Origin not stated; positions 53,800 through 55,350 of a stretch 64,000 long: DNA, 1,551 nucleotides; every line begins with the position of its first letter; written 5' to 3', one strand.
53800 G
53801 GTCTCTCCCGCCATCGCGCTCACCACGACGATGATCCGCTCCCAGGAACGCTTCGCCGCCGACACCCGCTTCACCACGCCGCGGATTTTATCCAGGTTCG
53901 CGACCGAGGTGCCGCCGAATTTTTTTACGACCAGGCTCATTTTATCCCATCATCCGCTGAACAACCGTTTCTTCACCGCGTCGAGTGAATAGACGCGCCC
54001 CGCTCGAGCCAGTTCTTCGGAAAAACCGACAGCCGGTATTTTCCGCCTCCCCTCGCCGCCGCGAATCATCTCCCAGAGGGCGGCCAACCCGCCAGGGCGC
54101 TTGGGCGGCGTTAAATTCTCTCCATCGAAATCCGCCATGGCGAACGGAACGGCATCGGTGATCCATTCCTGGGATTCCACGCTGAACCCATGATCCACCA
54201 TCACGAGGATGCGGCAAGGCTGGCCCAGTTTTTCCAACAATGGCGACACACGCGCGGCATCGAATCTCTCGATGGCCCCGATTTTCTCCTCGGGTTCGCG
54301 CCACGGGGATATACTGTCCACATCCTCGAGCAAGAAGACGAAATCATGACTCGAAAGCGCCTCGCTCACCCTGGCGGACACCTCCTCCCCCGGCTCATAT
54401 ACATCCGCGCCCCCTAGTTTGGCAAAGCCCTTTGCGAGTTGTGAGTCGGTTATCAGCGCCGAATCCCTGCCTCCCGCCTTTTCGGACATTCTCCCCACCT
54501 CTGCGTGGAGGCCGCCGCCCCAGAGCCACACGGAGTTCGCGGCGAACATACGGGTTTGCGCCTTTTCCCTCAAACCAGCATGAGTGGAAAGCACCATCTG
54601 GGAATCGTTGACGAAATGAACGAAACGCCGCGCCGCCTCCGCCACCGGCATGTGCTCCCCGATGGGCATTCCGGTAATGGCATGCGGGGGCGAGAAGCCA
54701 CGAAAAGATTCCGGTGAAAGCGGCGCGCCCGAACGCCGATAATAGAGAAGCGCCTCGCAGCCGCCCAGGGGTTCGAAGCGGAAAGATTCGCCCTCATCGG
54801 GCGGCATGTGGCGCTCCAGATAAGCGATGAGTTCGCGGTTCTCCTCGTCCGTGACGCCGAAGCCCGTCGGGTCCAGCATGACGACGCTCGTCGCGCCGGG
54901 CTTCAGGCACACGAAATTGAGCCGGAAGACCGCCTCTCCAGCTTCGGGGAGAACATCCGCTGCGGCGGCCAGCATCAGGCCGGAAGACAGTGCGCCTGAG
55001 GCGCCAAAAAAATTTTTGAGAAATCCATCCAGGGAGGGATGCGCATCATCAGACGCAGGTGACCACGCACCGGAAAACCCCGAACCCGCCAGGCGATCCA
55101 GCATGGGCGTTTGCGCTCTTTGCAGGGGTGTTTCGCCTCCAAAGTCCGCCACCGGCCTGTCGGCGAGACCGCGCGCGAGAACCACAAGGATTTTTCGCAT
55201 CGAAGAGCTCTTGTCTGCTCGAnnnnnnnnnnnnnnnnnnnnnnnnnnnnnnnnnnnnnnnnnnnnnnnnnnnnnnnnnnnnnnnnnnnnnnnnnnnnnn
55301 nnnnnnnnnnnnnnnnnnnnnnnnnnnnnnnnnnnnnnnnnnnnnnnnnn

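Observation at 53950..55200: Phosphoglycerate-mutase-family (ApgM-like) gene wedged between aspartate kinase and homoserine dehydrogenase: probable non-orthologous homoserine kinase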

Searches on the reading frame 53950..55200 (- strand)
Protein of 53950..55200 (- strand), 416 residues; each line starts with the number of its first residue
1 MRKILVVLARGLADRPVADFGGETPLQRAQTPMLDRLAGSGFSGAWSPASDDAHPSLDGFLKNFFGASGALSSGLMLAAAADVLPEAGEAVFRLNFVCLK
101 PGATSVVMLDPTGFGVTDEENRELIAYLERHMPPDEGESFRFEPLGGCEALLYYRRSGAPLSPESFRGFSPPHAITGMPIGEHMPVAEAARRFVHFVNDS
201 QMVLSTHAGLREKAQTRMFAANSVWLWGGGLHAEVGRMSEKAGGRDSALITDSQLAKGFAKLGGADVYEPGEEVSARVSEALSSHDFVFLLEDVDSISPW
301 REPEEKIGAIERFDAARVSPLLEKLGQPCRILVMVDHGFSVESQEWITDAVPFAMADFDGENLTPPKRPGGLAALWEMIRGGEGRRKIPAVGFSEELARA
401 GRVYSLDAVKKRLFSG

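Call 6: search_protein_families(library=ncbifam, proteins=[window:53950-55200:-], max_evalue=0.01)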
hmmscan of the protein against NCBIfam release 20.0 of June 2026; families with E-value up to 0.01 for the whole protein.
window:53950-55200:- (416 aa): 6 families
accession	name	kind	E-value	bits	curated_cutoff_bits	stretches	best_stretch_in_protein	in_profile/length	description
TIGR00306.2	apgM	subfamily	1.9e-53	181.9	320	1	3-357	1-367/403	2,3-bisphosphoglycerate-independent phosphoglycerate mutase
NF003242.0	PRK04200.1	equivalog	3.5e-44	151.3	426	1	3-357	2-359/395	cofactor-independent phosphoglycerate mutase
TIGR02535.1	hyp_Hser_kinase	hypoth_equivalog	4e-39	134.5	446.3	1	3-359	2-363/397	proposed homoserine kinase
NF003104.0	PRK04024.1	equivalog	3e-23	82.2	489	1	2-356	3-366/412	2,3-bisphosphoglycerate-independent phosphoglycerate mutase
NF038358.1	phophono_PhpG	equivalog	3.9e-21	75.3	545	1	3-356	1-381/417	CMP-5'-phosphonoformate--3-phosphoglycerate phosphonoformyl transferase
NF003160.0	PRK04135.1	equivalog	5.5e-14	51.6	468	1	3-352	17-353/403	2,3-bisphosphoglycerate-independent phosphoglycerate mutase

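Call 7: search_protein_families(library=pfam, proteins=[window:53950-55200:-], max_evalue=0.01)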
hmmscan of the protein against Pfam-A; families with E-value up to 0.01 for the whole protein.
window:53950-55200:- (416 aa): 2 families
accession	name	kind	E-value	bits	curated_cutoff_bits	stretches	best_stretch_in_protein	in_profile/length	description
PF10143.14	PhosphMutase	-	9.4e-13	48.8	21.5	1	74-207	40-167/170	2,3-bisphosphoglycerate-independent phosphoglycerate mutase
PF01676.23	Metalloenzyme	-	2.5e-10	40.8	24.3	1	3-357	2-222/252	Metalloenzyme superfamily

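Call 8: find_homologous_proteins(query=window:53950-55200:-)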
Query window:53950-55200:- (416 aa): 40 proteins with E <= 0.001 among 8000 candidates.
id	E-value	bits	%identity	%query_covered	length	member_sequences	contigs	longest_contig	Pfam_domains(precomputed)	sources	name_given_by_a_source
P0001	3.2e-274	927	99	100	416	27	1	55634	PF10143.15,PF01676.24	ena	-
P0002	4.2e-230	782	84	100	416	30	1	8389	PF10143.15,PF01676.24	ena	-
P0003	1.2e-229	780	85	100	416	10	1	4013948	PF10143.15,PF01676.24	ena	-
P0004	2.1e-229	780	84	100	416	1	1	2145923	PF10143.15,PF01676.24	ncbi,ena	-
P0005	3.6e-229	779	84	100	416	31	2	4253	PF10143.15,PF01676.24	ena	-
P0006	3.1e-228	776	83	100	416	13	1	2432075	PF10143.15,PF01676.24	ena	-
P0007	1.8e-227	773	84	100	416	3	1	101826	PF10143.15,PF01676.24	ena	-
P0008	3.3e-227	772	84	100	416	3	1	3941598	PF10143.15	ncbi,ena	-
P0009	2.1e-221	753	81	100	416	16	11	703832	PF10143.15,PF01676.24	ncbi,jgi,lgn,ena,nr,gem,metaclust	ncbi:MAG: hypothetical protein OXE44_08845 [Nitrospinae bacterium]|nr:hypothetical protein [Nitrospi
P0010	9.0e-218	741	79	100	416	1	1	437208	PF10143.15,PF01676.24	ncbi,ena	-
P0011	2.5e-214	730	80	100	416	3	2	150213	PF10143.15,PF01676.24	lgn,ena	-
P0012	1.9e-211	721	82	93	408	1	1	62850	PF10143.15,PF01676.24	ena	-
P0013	4.2e-197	673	74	100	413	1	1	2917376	PF10143.15,PF01676.24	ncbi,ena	-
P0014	1.5e-192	658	75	99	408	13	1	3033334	PF10143.15,PF01676.24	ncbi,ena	-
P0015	9.7e-192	656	73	100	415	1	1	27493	PF10143.15,PF01676.24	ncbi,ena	-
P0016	1.1e-189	649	73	100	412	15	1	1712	PF10143.15,PF01676.24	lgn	-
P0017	2.0e-183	628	72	99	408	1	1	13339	PF10143.15,PF01676.24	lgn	-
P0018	2.6e-174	598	68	100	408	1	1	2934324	PF10143.15,PF01676.24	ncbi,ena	-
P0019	7.8e-157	541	87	67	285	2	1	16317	PF10143.15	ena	-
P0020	1.3e-135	471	86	60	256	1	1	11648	PF10143.15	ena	-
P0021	1.3e-128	448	86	55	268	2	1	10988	PF10143.15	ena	-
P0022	5.8e-101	357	47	100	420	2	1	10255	PF10143.15,PF01676.24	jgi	-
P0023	2.2e-94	335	45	100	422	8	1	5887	PF10143.15,PF01676.24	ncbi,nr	ncbi:MAG: hypothetical protein HYY66_05830 [Candidatus Tectomicrobia bacterium]|nr:hypothetical prot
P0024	4.6e-92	327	44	100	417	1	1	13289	PF10143.15,PF01676.24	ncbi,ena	ncbi:MAG: hypothetical protein AABZ64_14285 [Nitrospinota bacterium]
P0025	1.1e-83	300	41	99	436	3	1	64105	PF10143.15,PF01676.24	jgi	-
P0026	8.1e-83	297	42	99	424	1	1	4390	PF10143.15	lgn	-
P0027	3.2e-80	288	40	99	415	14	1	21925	PF10143.15,PF01676.24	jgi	jgi:2,3-bisphosphoglycerate-independent phosphoglycerate mutase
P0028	3.4e-74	268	42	99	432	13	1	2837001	PF10143.15,PF01676.24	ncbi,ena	-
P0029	6.6e-70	254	42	81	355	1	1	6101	PF10143.15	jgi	jgi:2,3-bisphosphoglycerate-independent phosphoglycerate mutase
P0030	3.5e-29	120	32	85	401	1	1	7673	PF10143.15,PF01676.24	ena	-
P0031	2.5e-27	114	31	87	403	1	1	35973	PF10143.15,PF01676.24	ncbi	-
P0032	2.5e-22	98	30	85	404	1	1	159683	PF10143.15,PF01676.24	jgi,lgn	-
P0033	1.4e-17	82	31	85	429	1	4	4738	PF10143.15,PF01676.24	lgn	-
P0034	4.9e-17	80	27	85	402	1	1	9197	PF10143.15,PF01676.24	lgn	-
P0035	2.4e-15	75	27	87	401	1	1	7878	PF10143.15,PF01676.24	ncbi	-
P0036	1.4e-13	69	26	85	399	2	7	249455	PF10143.15,PF01676.24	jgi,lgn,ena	-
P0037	1.6e-12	65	25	85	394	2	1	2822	PF10143.15,PF01676.24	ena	-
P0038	1.0e-11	63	26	99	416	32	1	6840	PF10143.15,PF01676.24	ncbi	-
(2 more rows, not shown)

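Call 12: search_solved_structures(query=window:53950-55200:-, max_evalue=0.01, show_alignments=2)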
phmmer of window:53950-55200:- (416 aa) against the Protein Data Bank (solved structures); distinct sequences matched with E-value up to 0.01: 3.
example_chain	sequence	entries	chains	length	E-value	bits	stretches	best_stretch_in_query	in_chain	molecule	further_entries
2zkt_A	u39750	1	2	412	3.1e-16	62.6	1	2-384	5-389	2,3-bisphosphoglycerate-independent phosphoglycerate mutase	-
3kd8_A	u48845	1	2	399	7.3e-12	48.2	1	1-354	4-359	2,3-bisphosphoglycerate-independent phosphoglycerate mutase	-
3idd_A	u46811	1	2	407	7.5e-12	48.2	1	1-354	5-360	2,3-bisphosphoglycerate-independent phosphoglycerate mutase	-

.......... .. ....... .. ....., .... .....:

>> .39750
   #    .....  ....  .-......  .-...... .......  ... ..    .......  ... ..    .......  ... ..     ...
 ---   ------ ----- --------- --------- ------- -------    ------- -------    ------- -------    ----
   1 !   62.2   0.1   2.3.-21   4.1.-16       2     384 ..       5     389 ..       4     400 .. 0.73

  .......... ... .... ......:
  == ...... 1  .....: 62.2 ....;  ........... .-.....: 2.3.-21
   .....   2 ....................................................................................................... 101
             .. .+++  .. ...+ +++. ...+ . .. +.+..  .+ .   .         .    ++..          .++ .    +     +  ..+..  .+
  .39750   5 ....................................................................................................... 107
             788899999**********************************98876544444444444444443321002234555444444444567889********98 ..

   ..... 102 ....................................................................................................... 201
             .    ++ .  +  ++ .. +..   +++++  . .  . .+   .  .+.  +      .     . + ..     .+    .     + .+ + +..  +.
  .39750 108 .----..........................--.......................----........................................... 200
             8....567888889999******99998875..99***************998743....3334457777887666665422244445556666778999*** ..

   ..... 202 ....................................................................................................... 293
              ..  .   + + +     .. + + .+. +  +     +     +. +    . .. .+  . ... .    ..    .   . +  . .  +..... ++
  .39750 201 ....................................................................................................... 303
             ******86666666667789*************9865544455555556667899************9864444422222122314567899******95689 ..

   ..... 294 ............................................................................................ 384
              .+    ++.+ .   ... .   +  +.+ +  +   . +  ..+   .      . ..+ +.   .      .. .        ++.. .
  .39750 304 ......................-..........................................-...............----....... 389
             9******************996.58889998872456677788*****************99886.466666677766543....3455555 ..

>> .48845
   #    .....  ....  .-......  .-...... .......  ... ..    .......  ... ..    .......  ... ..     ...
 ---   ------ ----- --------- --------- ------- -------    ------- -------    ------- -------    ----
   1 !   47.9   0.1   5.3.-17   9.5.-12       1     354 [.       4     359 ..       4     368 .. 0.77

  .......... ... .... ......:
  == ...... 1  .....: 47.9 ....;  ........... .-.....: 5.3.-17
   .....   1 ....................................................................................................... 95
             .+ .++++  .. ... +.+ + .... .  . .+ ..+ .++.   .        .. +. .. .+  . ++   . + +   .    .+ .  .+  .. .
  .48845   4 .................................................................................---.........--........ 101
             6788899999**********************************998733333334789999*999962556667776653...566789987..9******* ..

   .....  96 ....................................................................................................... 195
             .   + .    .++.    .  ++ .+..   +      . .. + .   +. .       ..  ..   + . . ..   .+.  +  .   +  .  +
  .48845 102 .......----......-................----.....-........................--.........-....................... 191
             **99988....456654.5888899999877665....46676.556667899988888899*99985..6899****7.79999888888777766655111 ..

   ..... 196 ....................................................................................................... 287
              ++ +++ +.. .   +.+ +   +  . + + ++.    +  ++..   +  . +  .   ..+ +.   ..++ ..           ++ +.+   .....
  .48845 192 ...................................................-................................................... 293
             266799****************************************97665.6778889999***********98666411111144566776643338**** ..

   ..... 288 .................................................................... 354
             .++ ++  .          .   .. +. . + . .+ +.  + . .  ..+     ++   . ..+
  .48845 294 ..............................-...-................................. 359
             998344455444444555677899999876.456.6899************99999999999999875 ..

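Call 16: search_protein_families(library=ncbifam, proteins=[P0030, P0031, P0032, P0033, P0034, P0035, P0036, P0037, P0038, P0023], max_evalue=1e-10)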
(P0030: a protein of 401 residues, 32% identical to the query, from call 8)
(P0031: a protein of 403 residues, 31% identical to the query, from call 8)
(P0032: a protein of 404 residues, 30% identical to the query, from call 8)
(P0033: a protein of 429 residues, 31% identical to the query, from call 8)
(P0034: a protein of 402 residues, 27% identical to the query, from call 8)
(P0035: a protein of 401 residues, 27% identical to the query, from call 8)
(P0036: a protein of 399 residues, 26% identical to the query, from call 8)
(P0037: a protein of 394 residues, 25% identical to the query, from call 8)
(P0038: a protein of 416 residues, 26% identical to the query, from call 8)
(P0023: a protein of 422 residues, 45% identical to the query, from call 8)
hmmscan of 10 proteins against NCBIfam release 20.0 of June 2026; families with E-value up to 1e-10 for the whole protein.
P0030 (401 aa): 6 families
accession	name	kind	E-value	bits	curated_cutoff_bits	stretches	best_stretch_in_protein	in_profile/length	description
NF003242.0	PRK04200.1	equivalog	8.6e-159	528.6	426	1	1-397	1-393/395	cofactor-independent phosphoglycerate mutase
TIGR02535.1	hyp_Hser_kinase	hypoth_equivalog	1.6e-154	514.5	446.3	1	1-396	1-395/397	proposed homoserine kinase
TIGR00306.2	apgM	subfamily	3e-153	510.6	320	1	2-396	1-402/403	2,3-bisphosphoglycerate-independent phosphoglycerate mutase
NF003104.0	PRK04024.1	equivalog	8.9e-101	337.6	489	1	2-397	4-401/412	2,3-bisphosphoglycerate-independent phosphoglycerate mutase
NF038358.1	phophono_PhpG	equivalog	8.8e-69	232.2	545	2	181-397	202-416/417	CMP-5'-phosphonoformate--3-phosphoglycerate phosphonoformyl transferase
NF003160.0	PRK04135.1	equivalog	6.5e-53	179.8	468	1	2-397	17-392/403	2,3-bisphosphoglycerate-independent phosphoglycerate mutase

P0031 (403 aa): 6 families
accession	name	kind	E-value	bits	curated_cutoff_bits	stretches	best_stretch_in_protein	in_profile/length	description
NF003242.0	PRK04200.1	equivalog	2e-161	537.3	426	1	1-397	1-393/395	cofactor-independent phosphoglycerate mutase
TIGR02535.1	hyp_Hser_kinase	hypoth_equivalog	6e-157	522.5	446.3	1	1-396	1-395/397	proposed homoserine kinase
TIGR00306.2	apgM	subfamily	1.6e-153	511.4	320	1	2-396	1-402/403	2,3-bisphosphoglycerate-independent phosphoglycerate mutase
NF003104.0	PRK04024.1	equivalog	6.7e-98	328.1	489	1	2-397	4-401/412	2,3-bisphosphoglycerate-independent phosphoglycerate mutase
NF038358.1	phophono_PhpG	equivalog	2.6e-69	234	545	2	182-397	203-416/417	CMP-5'-phosphonoformate--3-phosphoglycerate phosphonoformyl transferase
NF003160.0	PRK04135.1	equivalog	1.1e-55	188.9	468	1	2-399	17-394/403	2,3-bisphosphoglycerate-independent phosphoglycerate mutase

P0032 (404 aa): 6 families
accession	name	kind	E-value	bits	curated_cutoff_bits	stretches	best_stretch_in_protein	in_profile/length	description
NF003242.0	PRK04200.1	equivalog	5.7e-159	529.2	426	1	8-402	2-392/395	cofactor-independent phosphoglycerate mutase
TIGR02535.1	hyp_Hser_kinase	hypoth_equivalog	3.9e-154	513.2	446.3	1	8-402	2-395/397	proposed homoserine kinase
TIGR00306.2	apgM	subfamily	1.2e-152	508.6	320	1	8-402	1-402/403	2,3-bisphosphoglycerate-independent phosphoglycerate mutase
NF003104.0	PRK04024.1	equivalog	1e-95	320.9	489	1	7-402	3-400/412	2,3-bisphosphoglycerate-independent phosphoglycerate mutase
NF038358.1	phophono_PhpG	equivalog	9e-70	235.5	545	2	190-403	205-416/417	CMP-5'-phosphonoformate--3-phosphoglycerate phosphonoformyl transferase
NF003160.0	PRK04135.1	equivalog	1.9e-54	184.9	468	1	7-402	16-391/403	2,3-bisphosphoglycerate-independent phosphoglycerate mutase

P0033 (429 aa): 6 families
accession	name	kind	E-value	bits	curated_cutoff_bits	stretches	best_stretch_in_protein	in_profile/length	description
TIGR02535.1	hyp_Hser_kinase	hypoth_equivalog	1.6e-127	425.6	446.3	1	1-414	1-396/397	proposed homoserine kinase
NF003242.0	PRK04200.1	equivalog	9.5e-126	419.8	426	1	1-415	1-394/395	cofactor-independent phosphoglycerate mutase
TIGR00306.2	apgM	subfamily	2.7e-122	408.6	320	1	2-414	1-403/403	2,3-bisphosphoglycerate-independent phosphoglycerate mutase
NF003104.0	PRK04024.1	equivalog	1.7e-67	228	489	1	2-411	4-398/412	2,3-bisphosphoglycerate-independent phosphoglycerate mutase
NF038358.1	phophono_PhpG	equivalog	5e-54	183.6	545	2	191-414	204-416/417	CMP-5'-phosphonoformate--3-phosphoglycerate phosphonoformyl transferase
NF003160.0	PRK04135.1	equivalog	9e-38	129.9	468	1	4-414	19-392/403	2,3-bisphosphoglycerate-independent phosphoglycerate mutase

P0034 (402 aa): 6 families
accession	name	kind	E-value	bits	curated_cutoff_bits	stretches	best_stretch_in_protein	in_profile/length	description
TIGR00306.2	apgM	subfamily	4.2e-158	526.5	320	1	2-398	1-403/403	2,3-bisphosphoglycerate-independent phosphoglycerate mutase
NF003242.0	PRK04200.1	equivalog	2.2e-153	510.8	426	1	1-399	1-394/395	cofactor-independent phosphoglycerate mutase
TIGR02535.1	hyp_Hser_kinase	hypoth_equivalog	5.1e-151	503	446.3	1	1-398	1-396/397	proposed homoserine kinase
NF003104.0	PRK04024.1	equivalog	1.1e-90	304.4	489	1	1-398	3-401/412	2,3-bisphosphoglycerate-independent phosphoglycerate mutase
NF038358.1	phophono_PhpG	equivalog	5.9e-68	229.5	545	2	186-398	209-416/417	CMP-5'-phosphonoformate--3-phosphoglycerate phosphonoformyl transferase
NF003160.0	PRK04135.1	equivalog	3.5e-53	180.7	468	1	2-398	17-392/403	2,3-bisphosphoglycerate-independent phosphoglycerate mutase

P0035 (401 aa): 6 families
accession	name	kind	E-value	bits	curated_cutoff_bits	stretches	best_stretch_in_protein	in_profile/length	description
NF003242.0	PRK04200.1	equivalog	9.5e-144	479.1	426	1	3-400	2-393/395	cofactor-independent phosphoglycerate mutase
TIGR00306.2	apgM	subfamily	1.5e-141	472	320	1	3-399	1-402/403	2,3-bisphosphoglycerate-independent phosphoglycerate mutase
TIGR02535.1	hyp_Hser_kinase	hypoth_equivalog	7.2e-141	469.5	446.3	1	3-400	2-396/397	proposed homoserine kinase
NF003104.0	PRK04024.1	equivalog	8e-84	281.8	489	1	2-395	3-396/412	2,3-bisphosphoglycerate-independent phosphoglycerate mutase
NF038358.1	phophono_PhpG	equivalog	2.9e-58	197.6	545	2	191-399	210-415/417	CMP-5'-phosphonoformate--3-phosphoglycerate phosphonoformyl transferase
NF003160.0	PRK04135.1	equivalog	5.2e-51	173.5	468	1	3-382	17-374/403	2,3-bisphosphoglycerate-independent phosphoglycerate mutase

P0036 (399 aa): 6 families
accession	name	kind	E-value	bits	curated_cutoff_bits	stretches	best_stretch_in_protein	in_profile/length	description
TIGR00306.2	apgM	subfamily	2.4e-149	497.7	320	1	2-397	1-402/403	2,3-bisphosphoglycerate-independent phosphoglycerate mutase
NF003242.0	PRK04200.1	equivalog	5.1e-146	486.6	426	1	1-398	1-393/395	cofactor-independent phosphoglycerate mutase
TIGR02535.1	hyp_Hser_kinase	hypoth_equivalog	6.5e-145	482.9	446.3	1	1-397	1-395/397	proposed homoserine kinase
NF003104.0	PRK04024.1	equivalog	6.1e-83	278.9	489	1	1-383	3-386/412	2,3-bisphosphoglycerate-independent phosphoglycerate mutase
NF038358.1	phophono_PhpG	equivalog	2.2e-60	204.6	545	2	188-396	211-414/417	CMP-5'-phosphonoformate--3-phosphoglycerate phosphonoformyl transferase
NF003160.0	PRK04135.1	equivalog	3.2e-53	180.8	468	1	2-383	17-377/403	2,3-bisphosphoglycerate-independent phosphoglycerate mutase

P0037 (394 aa): 6 families
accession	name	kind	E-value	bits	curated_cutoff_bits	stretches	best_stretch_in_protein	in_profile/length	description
NF003242.0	PRK04200.1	equivalog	2.5e-171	569.9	426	1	1-393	1-393/395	cofactor-independent phosphoglycerate mutase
TIGR02535.1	hyp_Hser_kinase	hypoth_equivalog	4.2e-168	559.2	446.3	1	1-393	1-396/397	proposed homoserine kinase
TIGR00306.2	apgM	subfamily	1e-156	522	320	1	2-393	1-403/403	2,3-bisphosphoglycerate-independent phosphoglycerate mutase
NF003104.0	PRK04024.1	equivalog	5.6e-93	311.9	489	1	2-390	4-398/412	2,3-bisphosphoglycerate-independent phosphoglycerate mutase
NF038358.1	phophono_PhpG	equivalog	4.2e-64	216.8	545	2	184-393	209-416/417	CMP-5'-phosphonoformate--3-phosphoglycerate phosphonoformyl transferase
NF003160.0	PRK04135.1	equivalog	1.2e-50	172.4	468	1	3-393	18-392/403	2,3-bisphosphoglycerate-independent phosphoglycerate mutase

P0038 (416 aa): 6 families
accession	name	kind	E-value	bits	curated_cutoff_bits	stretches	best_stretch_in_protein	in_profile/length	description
TIGR00306.2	apgM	subfamily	1.5e-101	340.3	320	1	4-412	1-402/403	2,3-bisphosphoglycerate-independent phosphoglycerate mutase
NF003242.0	PRK04200.1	equivalog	1.5e-99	333.6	426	1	3-414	1-394/395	cofactor-independent phosphoglycerate mutase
TIGR02535.1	hyp_Hser_kinase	hypoth_equivalog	9.3e-96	321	446.3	1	3-412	1-395/397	proposed homoserine kinase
NF003104.0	PRK04024.1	equivalog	1.1e-59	202.2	489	1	3-398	3-386/412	2,3-bisphosphoglycerate-independent phosphoglycerate mutase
NF038358.1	phophono_PhpG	equivalog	8.1e-37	126.9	545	1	6-413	5-416/417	CMP-5'-phosphonoformate--3-phosphoglycerate phosphonoformyl transferase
NF003160.0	PRK04135.1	equivalog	4.9e-33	114.3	468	1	4-411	17-390/403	2,3-bisphosphoglycerate-independent phosphoglycerate mutase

P0023 (422 aa): 6 families
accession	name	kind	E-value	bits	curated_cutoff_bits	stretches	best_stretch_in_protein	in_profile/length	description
TIGR00306.2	apgM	subfamily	3.2e-65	220.7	320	1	3-363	1-367/403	2,3-bisphosphoglycerate-independent phosphoglycerate mutase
NF003242.0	PRK04200.1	equivalog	2.1e-53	181.6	426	1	3-363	2-359/395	cofactor-independent phosphoglycerate mutase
TIGR02535.1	hyp_Hser_kinase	hypoth_equivalog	5e-53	180.3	446.3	1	3-365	2-363/397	proposed homoserine kinase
NF038358.1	phophono_PhpG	equivalog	2.9e-30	105.3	545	1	4-342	2-361/417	CMP-5'-phosphonoformate--3-phosphoglycerate phosphonoformyl transferase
NF003104.0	PRK04024.1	equivalog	3.9e-30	104.9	489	1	2-361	3-365/412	2,3-bisphosphoglycerate-independent phosphoglycerate mutase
NF003160.0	PRK04135.1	equivalog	2.8e-19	69.1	468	1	3-329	17-329/403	2,3-bisphosphoglycerate-independent phosphoglycerate mutase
